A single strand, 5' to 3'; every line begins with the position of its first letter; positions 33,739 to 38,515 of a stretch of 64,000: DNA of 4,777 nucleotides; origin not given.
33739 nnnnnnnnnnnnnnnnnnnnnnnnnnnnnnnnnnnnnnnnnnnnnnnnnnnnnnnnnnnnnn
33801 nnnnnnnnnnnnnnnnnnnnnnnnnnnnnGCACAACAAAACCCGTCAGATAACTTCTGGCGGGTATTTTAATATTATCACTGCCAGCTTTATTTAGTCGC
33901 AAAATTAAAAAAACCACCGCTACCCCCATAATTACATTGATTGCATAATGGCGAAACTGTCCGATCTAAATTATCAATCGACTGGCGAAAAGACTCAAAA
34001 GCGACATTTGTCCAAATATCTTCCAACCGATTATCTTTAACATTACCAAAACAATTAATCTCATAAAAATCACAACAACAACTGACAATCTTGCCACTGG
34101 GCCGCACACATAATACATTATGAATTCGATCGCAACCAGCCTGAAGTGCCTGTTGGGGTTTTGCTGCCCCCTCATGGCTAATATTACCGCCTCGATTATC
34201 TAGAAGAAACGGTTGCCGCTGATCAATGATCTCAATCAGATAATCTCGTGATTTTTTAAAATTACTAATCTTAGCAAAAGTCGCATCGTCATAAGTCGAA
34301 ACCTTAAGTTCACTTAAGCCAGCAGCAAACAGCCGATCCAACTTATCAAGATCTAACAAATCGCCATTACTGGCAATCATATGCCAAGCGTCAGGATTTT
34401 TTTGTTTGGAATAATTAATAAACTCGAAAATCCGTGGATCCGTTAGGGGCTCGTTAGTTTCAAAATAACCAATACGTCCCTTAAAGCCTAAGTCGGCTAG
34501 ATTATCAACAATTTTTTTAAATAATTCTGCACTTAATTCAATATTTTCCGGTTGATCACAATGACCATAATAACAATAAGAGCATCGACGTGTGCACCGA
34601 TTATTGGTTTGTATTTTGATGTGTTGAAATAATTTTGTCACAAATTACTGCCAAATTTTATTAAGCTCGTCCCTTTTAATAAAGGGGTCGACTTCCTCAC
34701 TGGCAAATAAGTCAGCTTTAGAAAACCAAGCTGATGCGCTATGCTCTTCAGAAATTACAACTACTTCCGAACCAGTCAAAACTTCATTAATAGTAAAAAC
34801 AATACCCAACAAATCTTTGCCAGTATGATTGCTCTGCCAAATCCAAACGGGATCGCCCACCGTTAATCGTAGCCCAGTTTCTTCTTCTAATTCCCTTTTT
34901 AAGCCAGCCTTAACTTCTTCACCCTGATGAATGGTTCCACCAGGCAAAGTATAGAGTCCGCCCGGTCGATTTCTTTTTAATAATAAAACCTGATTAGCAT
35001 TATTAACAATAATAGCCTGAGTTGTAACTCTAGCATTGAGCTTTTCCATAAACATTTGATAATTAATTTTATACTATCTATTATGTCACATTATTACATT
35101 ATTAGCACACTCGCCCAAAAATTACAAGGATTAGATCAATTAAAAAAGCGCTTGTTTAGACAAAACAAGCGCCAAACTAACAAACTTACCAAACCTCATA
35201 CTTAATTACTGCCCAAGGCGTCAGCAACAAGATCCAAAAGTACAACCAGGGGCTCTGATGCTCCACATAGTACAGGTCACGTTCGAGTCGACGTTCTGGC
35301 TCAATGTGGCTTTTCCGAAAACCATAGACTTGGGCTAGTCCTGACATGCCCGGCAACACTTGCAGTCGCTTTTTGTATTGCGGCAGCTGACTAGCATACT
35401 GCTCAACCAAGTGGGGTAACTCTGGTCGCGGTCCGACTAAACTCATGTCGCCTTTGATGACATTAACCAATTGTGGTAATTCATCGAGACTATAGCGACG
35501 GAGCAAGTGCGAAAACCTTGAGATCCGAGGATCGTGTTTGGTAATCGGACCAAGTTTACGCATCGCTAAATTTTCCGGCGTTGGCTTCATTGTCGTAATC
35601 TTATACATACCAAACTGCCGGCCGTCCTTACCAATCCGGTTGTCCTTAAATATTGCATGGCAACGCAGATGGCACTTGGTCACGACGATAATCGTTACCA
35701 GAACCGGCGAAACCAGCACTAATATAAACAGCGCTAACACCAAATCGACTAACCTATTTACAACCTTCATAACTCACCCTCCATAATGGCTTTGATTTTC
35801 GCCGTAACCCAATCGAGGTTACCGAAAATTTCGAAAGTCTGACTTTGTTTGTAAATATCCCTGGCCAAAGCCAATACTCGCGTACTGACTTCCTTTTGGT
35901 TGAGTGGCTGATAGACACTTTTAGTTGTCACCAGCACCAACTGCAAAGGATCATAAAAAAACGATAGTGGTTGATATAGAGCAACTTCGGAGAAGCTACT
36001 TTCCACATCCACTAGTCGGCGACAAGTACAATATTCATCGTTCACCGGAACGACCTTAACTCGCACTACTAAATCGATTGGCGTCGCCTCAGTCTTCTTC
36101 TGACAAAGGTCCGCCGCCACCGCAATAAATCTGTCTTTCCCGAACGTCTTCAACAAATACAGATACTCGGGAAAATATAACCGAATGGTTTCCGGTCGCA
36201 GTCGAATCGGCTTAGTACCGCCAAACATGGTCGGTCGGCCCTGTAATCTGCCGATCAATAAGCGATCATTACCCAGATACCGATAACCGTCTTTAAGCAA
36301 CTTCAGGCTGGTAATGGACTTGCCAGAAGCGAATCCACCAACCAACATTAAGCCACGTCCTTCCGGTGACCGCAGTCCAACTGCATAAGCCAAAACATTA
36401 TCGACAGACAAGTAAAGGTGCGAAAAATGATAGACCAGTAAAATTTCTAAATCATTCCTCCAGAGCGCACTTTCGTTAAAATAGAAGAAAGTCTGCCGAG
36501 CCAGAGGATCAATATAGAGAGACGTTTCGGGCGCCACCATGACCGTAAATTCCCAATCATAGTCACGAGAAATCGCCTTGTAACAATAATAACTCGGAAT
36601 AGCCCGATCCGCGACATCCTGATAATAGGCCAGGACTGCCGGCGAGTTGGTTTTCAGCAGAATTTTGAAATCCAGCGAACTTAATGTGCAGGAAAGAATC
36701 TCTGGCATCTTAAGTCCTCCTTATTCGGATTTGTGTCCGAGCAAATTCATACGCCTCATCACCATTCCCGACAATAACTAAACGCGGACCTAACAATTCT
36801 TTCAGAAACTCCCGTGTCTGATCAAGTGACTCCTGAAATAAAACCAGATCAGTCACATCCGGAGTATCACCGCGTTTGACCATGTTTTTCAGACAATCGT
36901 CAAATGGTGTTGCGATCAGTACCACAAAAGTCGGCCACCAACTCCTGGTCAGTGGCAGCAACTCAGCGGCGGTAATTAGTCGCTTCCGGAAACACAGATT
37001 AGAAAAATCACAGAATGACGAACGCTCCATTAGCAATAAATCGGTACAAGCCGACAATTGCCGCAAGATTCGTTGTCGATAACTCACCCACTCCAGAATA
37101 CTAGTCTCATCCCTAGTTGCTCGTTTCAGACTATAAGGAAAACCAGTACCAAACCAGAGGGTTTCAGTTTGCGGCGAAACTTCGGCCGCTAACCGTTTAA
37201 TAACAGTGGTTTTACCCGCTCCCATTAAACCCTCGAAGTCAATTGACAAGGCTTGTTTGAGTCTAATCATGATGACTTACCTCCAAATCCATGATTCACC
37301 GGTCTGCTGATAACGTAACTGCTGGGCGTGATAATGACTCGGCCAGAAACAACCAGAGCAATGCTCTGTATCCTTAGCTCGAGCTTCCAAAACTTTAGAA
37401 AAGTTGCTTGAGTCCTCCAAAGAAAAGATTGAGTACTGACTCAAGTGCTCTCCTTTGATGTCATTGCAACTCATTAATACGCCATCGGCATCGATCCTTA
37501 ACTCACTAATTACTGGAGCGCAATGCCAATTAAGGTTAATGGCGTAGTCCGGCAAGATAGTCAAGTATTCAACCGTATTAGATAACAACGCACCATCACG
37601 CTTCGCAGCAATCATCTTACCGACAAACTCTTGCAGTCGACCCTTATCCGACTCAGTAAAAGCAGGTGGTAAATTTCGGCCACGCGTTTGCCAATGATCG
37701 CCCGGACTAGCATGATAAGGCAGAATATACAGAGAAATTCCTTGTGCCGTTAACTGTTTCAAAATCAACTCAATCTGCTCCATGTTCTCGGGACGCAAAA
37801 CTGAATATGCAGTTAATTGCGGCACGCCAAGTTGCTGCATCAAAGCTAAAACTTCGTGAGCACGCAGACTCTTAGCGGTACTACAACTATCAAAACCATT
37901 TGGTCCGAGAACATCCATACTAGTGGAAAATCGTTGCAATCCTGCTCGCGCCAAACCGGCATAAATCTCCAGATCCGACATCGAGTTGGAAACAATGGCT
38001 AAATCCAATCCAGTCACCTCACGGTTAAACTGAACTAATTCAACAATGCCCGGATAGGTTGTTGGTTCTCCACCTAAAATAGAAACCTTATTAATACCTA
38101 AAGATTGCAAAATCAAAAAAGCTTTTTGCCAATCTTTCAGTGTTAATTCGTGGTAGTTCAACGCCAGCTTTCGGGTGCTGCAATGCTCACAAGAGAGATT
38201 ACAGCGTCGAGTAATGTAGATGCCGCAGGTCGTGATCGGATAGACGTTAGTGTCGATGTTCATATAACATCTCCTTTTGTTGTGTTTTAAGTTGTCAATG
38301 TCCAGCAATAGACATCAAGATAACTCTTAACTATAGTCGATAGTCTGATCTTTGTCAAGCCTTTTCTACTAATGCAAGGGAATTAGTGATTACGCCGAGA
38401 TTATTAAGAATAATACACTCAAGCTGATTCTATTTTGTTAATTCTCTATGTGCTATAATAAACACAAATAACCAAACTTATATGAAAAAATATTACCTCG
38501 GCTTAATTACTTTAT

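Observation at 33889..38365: Six-gene operon: two radical-SAM/SPASM enzymes, Nudix, polyprenyl-P sugar transferase, HprK-related kinase and P-loop kinase, with no visible precursor peptide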

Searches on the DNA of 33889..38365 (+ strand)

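Call 12: search_dna_similar(query=window:33889-38365:+, collection=plasmids, mode=distant, max_rows=10)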
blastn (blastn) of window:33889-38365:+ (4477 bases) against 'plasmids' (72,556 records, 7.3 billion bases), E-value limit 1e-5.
Records with a match: 14; places in all: 14; records where one place covers at least 80% of the query: 0.
Best place of each record, by identity: 80-90% 10; 60-80% 4.
By first word of the organism name: Lactiplantibacillus 8; Klebsiella 3; Escherichia 2; Leuconostoc 1.
By predicted mobility (MOB-suite, as given by PLSDB): mobilizable 12; non-mobilizable 2.
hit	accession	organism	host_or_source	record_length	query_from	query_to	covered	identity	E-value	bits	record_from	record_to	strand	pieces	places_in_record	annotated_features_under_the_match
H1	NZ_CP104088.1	Lactiplantibacillus plantarum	Homo sapiens,cell culture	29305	1527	1605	2%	81.0%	7e-10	76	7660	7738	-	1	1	sugar transferase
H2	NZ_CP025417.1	Lactiplantibacillus plantarum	mixed cluture,brine of stinky tofu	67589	1535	1606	2%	79.2%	5e-6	64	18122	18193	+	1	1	sugar transferase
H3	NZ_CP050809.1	Lactiplantibacillus plantarum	single cell,kimchi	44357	1535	1606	2%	79.2%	5e-6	64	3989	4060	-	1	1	sugar transferase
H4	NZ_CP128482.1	Lactiplantibacillus plantarum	cell culture,fermented kimchi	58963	1535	1606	2%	79.2%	5e-6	64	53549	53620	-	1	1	sugar transferase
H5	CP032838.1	Klebsiella pneumoniae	Homo sapiens,sputum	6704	1535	1603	2%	81.2%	4e-7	67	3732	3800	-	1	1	wbaP: undecaprenyl-phosphate galactose phosphotransferase WbaP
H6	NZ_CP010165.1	Escherichia coli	-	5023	1535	1603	2%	81.2%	4e-7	67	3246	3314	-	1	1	wbaP: undecaprenyl-phosphate galactose phosphotransferase WbaP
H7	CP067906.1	Klebsiella pneumoniae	Homo sapiens,blood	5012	1535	1603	2%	81.2%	4e-7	67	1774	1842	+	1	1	wbaP: undecaprenyl-phosphate galactose phosphotransferase WbaP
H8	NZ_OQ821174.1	Klebsiella pneumoniae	-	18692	1535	1603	2%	81.2%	4e-7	67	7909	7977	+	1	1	wbaP: undecaprenyl-phosphate galactose phosphotransferase WbaP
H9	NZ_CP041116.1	Escherichia coli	Swine,Rectal swab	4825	1535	1603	2%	79.7%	5e-6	63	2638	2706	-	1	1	wbaP: undecaprenyl-phosphate galactose phosphotransferase WbaP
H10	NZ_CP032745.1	Lactiplantibacillus paraplantarum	whole organism,beer contaminant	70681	1533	1597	1%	83.1%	1e-7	69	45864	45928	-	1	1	sugar transferase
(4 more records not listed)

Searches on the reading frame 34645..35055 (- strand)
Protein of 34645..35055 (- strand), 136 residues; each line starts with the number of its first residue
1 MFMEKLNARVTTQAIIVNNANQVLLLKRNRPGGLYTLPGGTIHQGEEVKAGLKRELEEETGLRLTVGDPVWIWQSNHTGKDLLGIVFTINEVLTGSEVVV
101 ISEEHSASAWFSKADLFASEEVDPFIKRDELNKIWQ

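Call 3: search_protein_families(library=pfam, proteins=[window:34645-35055:-], max_evalue=0.1)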
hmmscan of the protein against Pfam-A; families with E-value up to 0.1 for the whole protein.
window:34645-35055:- (136 aa): 4 families
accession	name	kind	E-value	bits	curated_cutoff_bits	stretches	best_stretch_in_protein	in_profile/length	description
PF00293.34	NUDIX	-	5.6e-17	62.4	21.1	1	11-121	5-122/134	NUDIX domain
PF14815.12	NUDIX_4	-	0.00017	21.8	35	1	14-69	3-58/113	NUDIX domain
PF13869.12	NUDIX_2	-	0.00034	20.5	27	1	9-60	43-95/188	Nucleotide hydrolase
PF22327.2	Nudt16-like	-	0.00065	20.1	27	1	16-64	16-65/161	U8 snoRNA-decapping enzyme-like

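Call 4: search_protein_families(library=ncbifam, proteins=[window:34645-35055:-], max_evalue=0.1)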
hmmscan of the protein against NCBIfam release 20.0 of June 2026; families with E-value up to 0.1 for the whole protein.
window:34645-35055:- (136 aa): 25 families
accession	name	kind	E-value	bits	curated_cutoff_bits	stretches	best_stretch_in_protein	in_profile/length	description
NF006530.0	PRK08999.1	equivalog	4.3e-11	42.4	245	1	13-113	10-109/315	Nudix family hydrolase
NF003791.0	PRK05379.2-3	equivalog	1.5e-10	40.8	409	1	10-66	203-260/340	bifunctional nicotinamide-nucleotide adenylyltransferase/Nudix hydroxylase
NF011963.0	PRK15434.1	subfamily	6e-09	35.8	146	1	12-123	20-141/159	GDP-mannose mannosyl hydrolase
NF003787.0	PRK05379.1-4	equivalog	8.5e-09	34.8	449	1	10-65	209-265/346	bifunctional nicotinamide-nucleotide adenylyltransferase/Nudix hydroxylase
NF003788.0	PRK05379.1-5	equivalog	2e-08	34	354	1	9-66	213-271/351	bifunctional nicotinamide-nucleotide adenylyltransferase/Nudix hydroxylase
NF007834.0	PRK10546.1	equivalog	5.5e-08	32.7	156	1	13-115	7-108/135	pyrimidine (deoxy)nucleoside triphosphate diphosphatase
TIGR00586.1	mutt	equivalog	1e-07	32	97.9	1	13-82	9-81/129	8-oxo-dGTP diphosphatase MutT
NF003786.0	PRK05379.1-2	equivalog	4.7e-07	29.3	397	1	10-70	219-278/354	bifunctional nicotinamide-nucleotide adenylyltransferase/Nudix hydroxylase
NF008044.0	PRK10776.1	equivalog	3.1e-06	27.1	148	1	14-116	9-110/130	8-oxo-dGTP diphosphatase MutT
NF012016.0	PRK15472.1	equivalog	4.2e-06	26.5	95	1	18-117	12-123/141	nucleoside triphosphatase NudI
NF001937.0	PRK00714.1-4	equivalog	5.9e-06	26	139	1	9-63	8-61/161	RNA pyrophosphohydrolase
NF006961.0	PRK09438.1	equivalog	6.1e-06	25.8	103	1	14-65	13-64/151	dihydroneopterin triphosphate diphosphatase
NF001936.0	PRK00714.1-3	equivalog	2.7e-05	24.1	118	1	9-62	7-64/155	RNA pyrophosphohydrolase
NF041652.1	Nud_hyd_Dein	equivalog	3.4e-05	24.1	200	1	9-66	10-76/152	Nudix hydrolase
NF001935.0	PRK00714.1-2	equivalog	3.4e-05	23.4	259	1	11-63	10-61/183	RNA pyrophosphohydrolase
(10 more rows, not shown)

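Call 22: search_protein_families(library=padloc, proteins=[window:34645-35055:-], max_evalue=0.01)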
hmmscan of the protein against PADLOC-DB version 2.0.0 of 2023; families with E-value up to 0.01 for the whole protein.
window:34645-35055:- (136 aa): 1 family
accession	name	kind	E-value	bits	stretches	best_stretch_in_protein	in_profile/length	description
PDLC04899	PDC-S07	-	8.1e-13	46.2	1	8-117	7-113/135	-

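Call 23: search_protein_families(library=phrogs, proteins=[window:34645-35055:-], max_evalue=0.001)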
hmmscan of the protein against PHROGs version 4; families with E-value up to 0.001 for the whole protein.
window:34645-35055:- (136 aa): 6 families
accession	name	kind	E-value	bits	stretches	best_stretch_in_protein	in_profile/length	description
phrog_1198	-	other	4.3e-12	47.3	1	9-118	38-152/253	MutT/NUDIX hydrolase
phrog_25541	-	unknown function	8.6e-09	36.2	1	12-115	77-180/210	-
phrog_6216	-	unknown function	5.1e-07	29.8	1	14-116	6-98/545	-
phrog_10313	-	other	9e-07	29.8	1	9-75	11-80/159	nudix hydrolase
phrog_15528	-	head and packaging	1.1e-06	28.3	1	13-119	524-626/794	portal protein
phrog_19657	-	other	3.7e-06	28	1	6-63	19-89/176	nudix hydrolase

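Call 62: search_solved_structures(query=window:34645-35055:-, max_evalue=0.00001)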
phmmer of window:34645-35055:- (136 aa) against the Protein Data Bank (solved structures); distinct sequences matched with E-value up to 0.00001: 7.
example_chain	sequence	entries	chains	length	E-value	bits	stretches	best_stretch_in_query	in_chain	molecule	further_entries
3grn_A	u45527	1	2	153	1.9e-09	40.7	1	10-125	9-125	MutT related protein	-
2qjo_A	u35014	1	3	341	3.4e-09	39.9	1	10-121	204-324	Bifunctional NMN adenylyltransferase/Nudix hydrolase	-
2i8t_A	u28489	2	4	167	2.3e-07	34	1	10-123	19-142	GDP-mannose mannosyl hydrolase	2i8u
1rya_A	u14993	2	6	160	2.9e-07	33.7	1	10-122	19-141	GDP-mannose mannosyl hydrolase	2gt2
2gt4_A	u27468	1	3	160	3.3e-07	33.5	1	10-122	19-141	GDP-mannose mannosyl hydrolase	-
3id9_A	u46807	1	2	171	7.3e-07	32.4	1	11-94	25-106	MutT/NUDIX family protein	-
4dyw_A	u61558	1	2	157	4e-06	30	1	9-116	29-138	MutT/NUDIX family protein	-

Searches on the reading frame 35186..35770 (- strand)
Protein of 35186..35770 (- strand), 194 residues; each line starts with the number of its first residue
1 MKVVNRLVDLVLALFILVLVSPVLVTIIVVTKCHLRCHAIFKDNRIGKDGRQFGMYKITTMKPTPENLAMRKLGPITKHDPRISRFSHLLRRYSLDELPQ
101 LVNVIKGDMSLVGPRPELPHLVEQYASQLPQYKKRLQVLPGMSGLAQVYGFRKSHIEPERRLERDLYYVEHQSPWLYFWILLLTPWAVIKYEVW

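Call 3: search_protein_families(library=pfam, proteins=[window:35186-35770:-], max_evalue=0.1)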
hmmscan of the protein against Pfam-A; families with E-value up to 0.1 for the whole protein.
window:35186-35770:- (194 aa): 1 family
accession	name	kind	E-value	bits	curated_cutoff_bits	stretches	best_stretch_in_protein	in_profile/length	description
PF02397.22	Bac_transf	-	2.8e-54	183.8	27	1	6-190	2-179/179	Bacterial sugar transferase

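Call 4: search_protein_families(library=ncbifam, proteins=[window:35186-35770:-], max_evalue=0.1)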
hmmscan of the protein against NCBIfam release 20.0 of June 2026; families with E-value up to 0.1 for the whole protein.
window:35186-35770:- (194 aa): 10 families
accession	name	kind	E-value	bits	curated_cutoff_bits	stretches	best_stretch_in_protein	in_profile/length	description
TIGR03025.1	EPS_sugtrans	subfamily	7.4e-66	223.2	295.55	1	3-190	256-440/445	exopolysaccharide biosynthesis polyprenyl glycosylphosphotransferase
TIGR03023.1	WcaJ_sugtrans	equivalog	1.3e-60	206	410.75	1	2-190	260-448/453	undecaprenyl-phosphate glucose phosphotransferase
TIGR03022.1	WbaP_sugtrans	subfamily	1.1e-48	166.6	403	1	3-190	257-451/456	undecaprenyl-phosphate galactose phosphotransferase WbaP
TIGR03013.1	EpsB_2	subfamily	5.7e-46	157.5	393.35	1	2-184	252-432/443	TIGR03013 family XrtA/PEP-CTERM system glycosyltransferase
NF007518.0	PRK10124.1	equivalog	5.6e-40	137.4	684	1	2-184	271-453/464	undecaprenyl-phosphate glucose phosphotransferase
NF052601.1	undeca_RfbP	equivalog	5.5e-36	124.1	330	1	2-185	42-232/244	undecaprenyl-phosphate galactose phosphotransferase family protein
NF041877.1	EPS_EpsZ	equivalog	5.9e-33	114.2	800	1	4-174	265-438/459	exopolysaccharide biosynthesis polyisoprenyl-phosphate hexose-1-phosphate transferase EpsZ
NF050817.1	PolSacchBiosHfsE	equivalog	1.9e-27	96.1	750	1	3-184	270-455/467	polysaccharide biosynthesis protein HfsE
NF011751.0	PRK15204.1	equivalog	2.9e-25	88.8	907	1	3-190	278-471/476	undecaprenyl-phosphate galactose phosphotransferase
NF045514.1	glycotran_HepC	equivalog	2.1e-22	79.5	140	1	2-116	114-211/220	heterocyst development glycosyltransferase HepC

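Call 22: search_protein_families(library=padloc, proteins=[window:35186-35770:-], max_evalue=0.01)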
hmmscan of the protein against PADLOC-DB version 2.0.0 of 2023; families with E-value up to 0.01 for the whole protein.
window:35186-35770:- (194 aa): 0 families

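Call 23: search_protein_families(library=phrogs, proteins=[window:35186-35770:-], max_evalue=0.001)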
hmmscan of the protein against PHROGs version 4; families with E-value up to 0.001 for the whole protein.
window:35186-35770:- (194 aa): 0 families

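Call 28: list_cluster_members(proteins=[P0004, P0007, P0001, window:35186-35770:-, window:33889-34641:-, window:39629-40774:-])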
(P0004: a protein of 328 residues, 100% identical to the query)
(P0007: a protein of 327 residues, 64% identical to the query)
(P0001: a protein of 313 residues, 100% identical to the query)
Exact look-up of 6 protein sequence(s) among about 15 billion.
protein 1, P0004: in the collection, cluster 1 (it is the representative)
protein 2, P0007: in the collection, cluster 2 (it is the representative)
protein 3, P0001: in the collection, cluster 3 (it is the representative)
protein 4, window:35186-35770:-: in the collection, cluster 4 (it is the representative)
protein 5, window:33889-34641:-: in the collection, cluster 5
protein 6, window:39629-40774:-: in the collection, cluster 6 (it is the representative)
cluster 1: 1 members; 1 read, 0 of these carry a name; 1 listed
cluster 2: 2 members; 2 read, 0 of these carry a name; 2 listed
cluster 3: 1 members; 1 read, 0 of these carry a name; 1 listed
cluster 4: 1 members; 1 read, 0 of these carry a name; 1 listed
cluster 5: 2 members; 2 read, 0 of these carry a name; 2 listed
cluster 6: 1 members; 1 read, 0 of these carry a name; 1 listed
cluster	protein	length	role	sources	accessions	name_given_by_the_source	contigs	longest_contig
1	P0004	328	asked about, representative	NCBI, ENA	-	-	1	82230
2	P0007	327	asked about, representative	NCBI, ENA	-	-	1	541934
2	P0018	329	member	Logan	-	-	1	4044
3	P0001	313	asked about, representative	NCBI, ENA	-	-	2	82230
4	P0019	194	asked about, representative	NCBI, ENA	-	-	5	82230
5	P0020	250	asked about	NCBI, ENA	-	-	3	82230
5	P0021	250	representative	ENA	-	-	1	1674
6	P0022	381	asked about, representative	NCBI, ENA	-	-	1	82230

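Call 75: search_solved_structures(query=window:35186-35770:-, max_evalue=0.00001, show_alignments=1)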
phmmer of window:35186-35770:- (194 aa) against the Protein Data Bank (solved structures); distinct sequences matched with E-value up to 0.00001: 7.
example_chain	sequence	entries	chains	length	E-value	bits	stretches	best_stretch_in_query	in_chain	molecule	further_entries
8g1n_A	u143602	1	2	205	5.6e-29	104.5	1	4-190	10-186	N,N'-diacetylbacilliosaminyl-1-phosphate transferase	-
8e37_B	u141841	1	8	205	6.2e-28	101.1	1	4-190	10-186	N,N'-diacetylbacilliosaminyl-1-phosphate transferase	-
30us_A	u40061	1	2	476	2.1e-25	92.8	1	3-190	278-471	UDP-Gal::undecaprenolphosphate Gal-1-P transferase WbaP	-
30wc_A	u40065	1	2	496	2.4e-25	92.6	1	3-190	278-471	Undecaprenyl-phosphate galactose phosphotransferase WbaP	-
9s7s_A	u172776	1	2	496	2.4e-25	92.6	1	3-190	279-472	UDP-Gal::undecaprenolphosphate Gal-1-P transferase WbaP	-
9s8l_A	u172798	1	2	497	2.4e-25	92.6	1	3-190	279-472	UDP-Gal::undecaprenolphosphate Gal-1-P transferase WbaP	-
8t53_A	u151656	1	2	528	1.7e-23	86.6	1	4-190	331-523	Undecaprenyl-phosphate galactose phosphotransferase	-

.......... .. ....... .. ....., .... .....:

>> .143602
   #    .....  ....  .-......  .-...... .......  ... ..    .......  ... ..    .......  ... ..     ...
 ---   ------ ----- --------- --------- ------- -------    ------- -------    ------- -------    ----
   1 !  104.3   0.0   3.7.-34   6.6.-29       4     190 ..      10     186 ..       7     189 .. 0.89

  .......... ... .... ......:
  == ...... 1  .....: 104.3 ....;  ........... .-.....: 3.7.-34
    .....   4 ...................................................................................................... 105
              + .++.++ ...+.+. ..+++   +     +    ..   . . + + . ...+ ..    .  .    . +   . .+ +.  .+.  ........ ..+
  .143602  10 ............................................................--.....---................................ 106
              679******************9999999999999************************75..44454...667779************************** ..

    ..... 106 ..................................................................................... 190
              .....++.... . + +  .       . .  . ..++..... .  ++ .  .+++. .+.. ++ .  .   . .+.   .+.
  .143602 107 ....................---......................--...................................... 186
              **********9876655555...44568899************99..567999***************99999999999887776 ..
